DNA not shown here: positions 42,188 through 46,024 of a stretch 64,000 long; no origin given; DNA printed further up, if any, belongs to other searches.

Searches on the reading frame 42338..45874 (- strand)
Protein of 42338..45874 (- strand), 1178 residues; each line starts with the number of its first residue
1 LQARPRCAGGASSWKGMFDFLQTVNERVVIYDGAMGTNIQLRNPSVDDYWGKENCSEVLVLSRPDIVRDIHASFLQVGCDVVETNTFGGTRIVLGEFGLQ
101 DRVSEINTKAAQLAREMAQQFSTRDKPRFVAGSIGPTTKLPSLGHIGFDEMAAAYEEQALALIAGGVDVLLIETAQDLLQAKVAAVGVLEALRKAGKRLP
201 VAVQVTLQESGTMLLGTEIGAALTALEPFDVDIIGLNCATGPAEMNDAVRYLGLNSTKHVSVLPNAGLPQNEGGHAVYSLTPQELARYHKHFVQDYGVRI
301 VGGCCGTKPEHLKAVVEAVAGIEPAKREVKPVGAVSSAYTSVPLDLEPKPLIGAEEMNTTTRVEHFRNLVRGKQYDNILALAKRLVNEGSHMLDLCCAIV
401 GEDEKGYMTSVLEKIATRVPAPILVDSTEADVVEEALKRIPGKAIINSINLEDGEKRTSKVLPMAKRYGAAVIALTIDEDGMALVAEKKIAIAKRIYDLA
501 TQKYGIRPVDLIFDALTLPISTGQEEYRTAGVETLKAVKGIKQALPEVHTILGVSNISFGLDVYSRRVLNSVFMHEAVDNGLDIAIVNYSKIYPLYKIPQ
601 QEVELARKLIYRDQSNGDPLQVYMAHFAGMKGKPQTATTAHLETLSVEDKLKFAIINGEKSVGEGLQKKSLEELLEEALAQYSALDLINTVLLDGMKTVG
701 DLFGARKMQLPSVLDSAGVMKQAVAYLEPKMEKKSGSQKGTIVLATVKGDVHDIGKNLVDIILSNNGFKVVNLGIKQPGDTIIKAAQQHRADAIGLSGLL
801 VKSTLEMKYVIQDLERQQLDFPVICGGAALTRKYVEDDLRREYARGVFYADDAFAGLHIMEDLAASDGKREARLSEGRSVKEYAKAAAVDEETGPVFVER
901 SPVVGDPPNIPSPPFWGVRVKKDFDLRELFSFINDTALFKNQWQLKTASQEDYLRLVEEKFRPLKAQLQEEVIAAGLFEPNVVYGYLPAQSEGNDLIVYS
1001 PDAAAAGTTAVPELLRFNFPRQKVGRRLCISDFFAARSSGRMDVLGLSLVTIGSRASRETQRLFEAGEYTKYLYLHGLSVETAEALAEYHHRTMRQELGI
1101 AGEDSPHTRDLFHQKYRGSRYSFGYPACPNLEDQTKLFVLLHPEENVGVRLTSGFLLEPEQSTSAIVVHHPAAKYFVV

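Call 24: search_protein_families(library=pfam, proteins=[window:42338-45874:-], max_evalue=0.001)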
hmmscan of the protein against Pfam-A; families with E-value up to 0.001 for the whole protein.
window:42338-45874:- (1178 aa): 5 families
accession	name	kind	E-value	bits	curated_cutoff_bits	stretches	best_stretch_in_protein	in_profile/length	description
PF02574.22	S-methyl_trans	-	1.5e-83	281.3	22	1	29-319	1-283/283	Homocysteine S-methyltransferase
PF02965.22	Met_synt_B12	-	6.5e-41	141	25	1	925-1178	1-257/273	Vitamin B12 dependent methionine synthase, activation domain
PF00809.28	Pterin_bind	-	2.7e-36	125.9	25.5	1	366-588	12-244/244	Pterin binding enzyme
PF02310.24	B12-binding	-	4.8e-21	75.3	32.1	1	741-855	2-118/121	B12 binding domain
PF02607.22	B12-binding_2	-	1e-15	58.1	23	1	667-728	13-74/74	B12 binding domain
